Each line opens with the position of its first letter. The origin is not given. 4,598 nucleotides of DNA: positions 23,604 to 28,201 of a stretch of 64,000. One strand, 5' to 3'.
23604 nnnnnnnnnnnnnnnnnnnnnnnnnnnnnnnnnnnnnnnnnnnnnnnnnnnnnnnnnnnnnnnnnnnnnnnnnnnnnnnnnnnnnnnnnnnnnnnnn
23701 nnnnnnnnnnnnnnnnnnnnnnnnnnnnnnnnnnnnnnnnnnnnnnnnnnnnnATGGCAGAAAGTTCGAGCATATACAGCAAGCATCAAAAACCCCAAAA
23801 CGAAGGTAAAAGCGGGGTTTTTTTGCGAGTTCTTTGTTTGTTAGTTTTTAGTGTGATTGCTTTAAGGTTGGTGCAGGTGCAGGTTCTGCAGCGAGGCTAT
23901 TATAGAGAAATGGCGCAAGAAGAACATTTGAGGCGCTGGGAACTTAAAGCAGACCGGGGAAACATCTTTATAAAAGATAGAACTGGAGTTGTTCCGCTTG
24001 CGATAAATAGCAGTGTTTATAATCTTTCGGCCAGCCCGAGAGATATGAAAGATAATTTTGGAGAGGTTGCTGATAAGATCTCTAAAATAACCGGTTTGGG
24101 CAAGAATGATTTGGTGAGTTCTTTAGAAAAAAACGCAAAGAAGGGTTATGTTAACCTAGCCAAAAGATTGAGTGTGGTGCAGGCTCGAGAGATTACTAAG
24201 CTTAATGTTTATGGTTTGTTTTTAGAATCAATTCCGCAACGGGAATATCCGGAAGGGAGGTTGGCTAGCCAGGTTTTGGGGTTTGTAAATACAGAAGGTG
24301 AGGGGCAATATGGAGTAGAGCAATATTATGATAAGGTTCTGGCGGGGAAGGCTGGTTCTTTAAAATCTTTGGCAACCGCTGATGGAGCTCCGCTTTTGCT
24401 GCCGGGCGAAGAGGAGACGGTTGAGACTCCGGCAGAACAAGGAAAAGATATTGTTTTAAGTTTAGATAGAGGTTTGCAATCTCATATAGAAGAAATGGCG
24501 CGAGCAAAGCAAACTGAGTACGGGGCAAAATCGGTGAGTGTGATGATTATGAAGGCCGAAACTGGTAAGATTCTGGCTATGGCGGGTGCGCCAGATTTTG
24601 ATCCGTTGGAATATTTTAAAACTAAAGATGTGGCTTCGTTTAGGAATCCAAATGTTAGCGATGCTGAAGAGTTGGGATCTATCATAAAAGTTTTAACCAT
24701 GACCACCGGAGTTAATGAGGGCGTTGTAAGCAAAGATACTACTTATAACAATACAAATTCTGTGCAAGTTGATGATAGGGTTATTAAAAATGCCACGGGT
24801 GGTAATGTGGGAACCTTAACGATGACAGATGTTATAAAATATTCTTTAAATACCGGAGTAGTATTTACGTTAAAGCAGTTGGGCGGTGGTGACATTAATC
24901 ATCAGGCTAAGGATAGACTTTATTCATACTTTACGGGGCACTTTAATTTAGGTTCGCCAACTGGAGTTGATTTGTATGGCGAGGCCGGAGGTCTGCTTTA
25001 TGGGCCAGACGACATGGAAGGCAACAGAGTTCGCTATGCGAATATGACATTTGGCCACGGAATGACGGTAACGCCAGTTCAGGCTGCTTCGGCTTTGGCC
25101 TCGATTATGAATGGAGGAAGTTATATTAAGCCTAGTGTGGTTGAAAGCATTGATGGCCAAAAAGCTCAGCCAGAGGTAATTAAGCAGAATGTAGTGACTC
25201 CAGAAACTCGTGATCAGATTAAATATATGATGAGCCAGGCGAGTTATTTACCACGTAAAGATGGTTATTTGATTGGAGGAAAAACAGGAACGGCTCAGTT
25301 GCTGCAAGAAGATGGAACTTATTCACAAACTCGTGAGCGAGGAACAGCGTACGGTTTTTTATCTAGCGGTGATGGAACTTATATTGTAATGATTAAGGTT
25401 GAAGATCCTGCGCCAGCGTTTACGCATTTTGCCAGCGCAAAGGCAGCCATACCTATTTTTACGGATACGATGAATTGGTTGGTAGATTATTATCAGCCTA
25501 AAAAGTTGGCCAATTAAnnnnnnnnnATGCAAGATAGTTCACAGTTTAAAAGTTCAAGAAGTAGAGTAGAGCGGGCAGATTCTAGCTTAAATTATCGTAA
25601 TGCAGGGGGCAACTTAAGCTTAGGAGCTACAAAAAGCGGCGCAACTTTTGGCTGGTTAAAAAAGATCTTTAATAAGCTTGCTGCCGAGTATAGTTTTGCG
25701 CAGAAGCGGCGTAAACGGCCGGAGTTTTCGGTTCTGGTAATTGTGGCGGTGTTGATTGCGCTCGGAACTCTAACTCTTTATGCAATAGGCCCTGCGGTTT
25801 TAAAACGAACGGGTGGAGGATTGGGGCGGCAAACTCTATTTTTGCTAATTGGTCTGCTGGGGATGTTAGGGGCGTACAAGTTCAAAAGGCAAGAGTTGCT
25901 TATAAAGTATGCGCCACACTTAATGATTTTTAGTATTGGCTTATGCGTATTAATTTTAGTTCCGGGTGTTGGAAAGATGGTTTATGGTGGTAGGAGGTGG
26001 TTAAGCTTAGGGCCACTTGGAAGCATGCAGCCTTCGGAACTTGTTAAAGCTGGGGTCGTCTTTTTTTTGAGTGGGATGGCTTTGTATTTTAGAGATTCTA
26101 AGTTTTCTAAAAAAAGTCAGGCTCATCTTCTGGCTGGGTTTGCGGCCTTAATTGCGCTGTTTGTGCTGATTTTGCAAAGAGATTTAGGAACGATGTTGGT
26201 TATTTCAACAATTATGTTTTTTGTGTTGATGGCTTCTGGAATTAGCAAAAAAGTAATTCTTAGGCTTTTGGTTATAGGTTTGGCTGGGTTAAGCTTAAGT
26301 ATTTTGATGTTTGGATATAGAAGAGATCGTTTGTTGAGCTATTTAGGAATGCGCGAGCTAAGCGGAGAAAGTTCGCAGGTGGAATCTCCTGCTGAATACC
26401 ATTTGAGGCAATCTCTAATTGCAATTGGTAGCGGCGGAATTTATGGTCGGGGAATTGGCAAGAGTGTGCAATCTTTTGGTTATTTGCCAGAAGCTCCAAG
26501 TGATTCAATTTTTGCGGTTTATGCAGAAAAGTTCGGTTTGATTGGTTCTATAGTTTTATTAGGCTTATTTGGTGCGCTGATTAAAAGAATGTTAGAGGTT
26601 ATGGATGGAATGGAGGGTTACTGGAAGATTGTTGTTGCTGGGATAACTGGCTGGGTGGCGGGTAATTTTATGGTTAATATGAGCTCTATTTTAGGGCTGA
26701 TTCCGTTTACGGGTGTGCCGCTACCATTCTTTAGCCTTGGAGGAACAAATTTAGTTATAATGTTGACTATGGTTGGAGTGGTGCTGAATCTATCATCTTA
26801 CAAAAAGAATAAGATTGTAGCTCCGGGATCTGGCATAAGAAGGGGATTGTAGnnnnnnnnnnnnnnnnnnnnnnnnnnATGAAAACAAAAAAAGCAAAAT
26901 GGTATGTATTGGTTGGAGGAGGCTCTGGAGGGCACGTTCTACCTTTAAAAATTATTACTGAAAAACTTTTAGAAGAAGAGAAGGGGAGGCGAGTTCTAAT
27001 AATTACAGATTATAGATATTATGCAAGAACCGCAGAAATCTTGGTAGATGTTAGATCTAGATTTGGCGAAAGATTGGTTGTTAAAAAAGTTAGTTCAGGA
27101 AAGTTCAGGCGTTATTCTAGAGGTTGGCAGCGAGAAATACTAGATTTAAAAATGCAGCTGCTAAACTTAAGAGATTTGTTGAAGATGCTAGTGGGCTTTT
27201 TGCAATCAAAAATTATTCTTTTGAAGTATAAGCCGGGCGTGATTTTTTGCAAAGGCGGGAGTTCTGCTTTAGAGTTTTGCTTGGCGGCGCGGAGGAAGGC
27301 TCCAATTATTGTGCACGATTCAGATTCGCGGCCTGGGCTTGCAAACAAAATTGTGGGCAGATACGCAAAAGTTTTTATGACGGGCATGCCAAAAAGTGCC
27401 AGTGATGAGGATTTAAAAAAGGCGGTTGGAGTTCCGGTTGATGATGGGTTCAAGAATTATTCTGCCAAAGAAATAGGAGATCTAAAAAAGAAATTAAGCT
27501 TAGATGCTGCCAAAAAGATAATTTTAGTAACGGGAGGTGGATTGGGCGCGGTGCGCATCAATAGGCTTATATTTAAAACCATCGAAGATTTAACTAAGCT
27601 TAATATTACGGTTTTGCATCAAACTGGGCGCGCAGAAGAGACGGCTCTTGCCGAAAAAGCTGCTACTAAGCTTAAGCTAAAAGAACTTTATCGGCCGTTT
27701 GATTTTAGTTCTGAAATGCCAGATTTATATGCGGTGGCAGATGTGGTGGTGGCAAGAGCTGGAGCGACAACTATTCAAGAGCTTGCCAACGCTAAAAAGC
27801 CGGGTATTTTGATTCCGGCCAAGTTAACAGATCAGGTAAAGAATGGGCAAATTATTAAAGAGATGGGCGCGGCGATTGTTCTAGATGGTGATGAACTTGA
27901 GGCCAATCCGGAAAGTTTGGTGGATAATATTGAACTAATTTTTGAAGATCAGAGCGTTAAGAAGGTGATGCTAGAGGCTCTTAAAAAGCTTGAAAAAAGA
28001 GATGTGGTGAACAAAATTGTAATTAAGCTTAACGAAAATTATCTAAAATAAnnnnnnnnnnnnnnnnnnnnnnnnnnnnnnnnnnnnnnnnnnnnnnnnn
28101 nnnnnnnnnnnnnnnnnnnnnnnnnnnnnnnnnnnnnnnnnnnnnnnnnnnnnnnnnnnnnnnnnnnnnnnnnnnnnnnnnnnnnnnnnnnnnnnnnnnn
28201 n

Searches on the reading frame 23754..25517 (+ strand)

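Call 68: search_protein_families(library=pfam, proteins=[window:23754-25517:+], max_evalue=0.0001)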
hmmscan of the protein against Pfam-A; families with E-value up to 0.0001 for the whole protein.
window:23754-25517:+ (587 aa): 3 families
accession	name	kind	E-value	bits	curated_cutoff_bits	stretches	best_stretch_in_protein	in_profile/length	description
PF00905.27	Transpeptidase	-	2.7e-51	175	22.1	1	262-573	2-298/299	Penicillin binding protein transpeptidase domain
PF03717.20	PBP_dimer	-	1.6e-14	55.2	24.4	1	65-211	3-173/180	Penicillin-binding Protein dimerisation domain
PF21922.1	PBP_dimer_2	-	3.1e-05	24.6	27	0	162-203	24-64/83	Penicillin binding protein A dimerisation domain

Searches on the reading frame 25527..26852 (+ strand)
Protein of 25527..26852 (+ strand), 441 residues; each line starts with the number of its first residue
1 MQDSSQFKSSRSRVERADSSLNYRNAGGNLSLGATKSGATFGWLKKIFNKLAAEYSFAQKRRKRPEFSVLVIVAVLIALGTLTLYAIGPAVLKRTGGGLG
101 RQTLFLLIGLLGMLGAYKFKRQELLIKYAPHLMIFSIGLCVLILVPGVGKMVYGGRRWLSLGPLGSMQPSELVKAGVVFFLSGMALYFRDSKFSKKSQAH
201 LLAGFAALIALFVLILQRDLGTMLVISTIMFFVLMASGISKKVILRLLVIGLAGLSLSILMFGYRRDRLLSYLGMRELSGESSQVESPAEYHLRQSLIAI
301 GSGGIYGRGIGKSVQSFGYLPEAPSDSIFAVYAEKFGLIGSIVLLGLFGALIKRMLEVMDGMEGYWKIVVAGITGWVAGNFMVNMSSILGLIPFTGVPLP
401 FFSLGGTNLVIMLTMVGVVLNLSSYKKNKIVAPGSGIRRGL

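Call 68: search_protein_families(library=pfam, proteins=[window:25527-26852:+], max_evalue=0.0001)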
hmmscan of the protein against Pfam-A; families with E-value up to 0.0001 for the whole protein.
window:25527-26852:+ (441 aa): 1 family
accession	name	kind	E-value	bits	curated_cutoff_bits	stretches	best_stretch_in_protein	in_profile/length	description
PF01098.24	FTSW_RODA_SPOVE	-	2.1e-68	231.4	26.4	1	71-427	6-355/356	Cell cycle protein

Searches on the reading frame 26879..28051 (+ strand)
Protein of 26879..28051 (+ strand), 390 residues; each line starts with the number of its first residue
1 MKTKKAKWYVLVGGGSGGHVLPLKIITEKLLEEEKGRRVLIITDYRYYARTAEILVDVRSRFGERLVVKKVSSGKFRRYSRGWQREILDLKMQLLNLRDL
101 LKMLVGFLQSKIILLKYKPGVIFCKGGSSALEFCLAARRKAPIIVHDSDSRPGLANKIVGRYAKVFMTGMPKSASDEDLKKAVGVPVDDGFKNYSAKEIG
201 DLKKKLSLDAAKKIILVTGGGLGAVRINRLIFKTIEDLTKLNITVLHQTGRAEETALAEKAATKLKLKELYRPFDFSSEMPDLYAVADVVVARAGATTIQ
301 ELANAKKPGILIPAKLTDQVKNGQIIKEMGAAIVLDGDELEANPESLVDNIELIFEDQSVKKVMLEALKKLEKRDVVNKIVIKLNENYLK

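Call 69: search_protein_families(library=pfam, proteins=[window:26879-28051:+], max_evalue=0.0001)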
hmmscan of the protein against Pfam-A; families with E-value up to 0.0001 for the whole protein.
window:26879-28051:+ (390 aa): 2 families
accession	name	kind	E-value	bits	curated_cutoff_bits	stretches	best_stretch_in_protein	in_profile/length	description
PF04101.22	Glyco_tran_28_C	-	1.7e-28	100.2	22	1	214-378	1-164/166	Glycosyltransferase family 28 C-terminal domain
PF03033.26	Glyco_transf_28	-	1.7e-15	57.7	26.2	1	10-165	2-136/139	Glycosyltransferase family 28 N-terminal domain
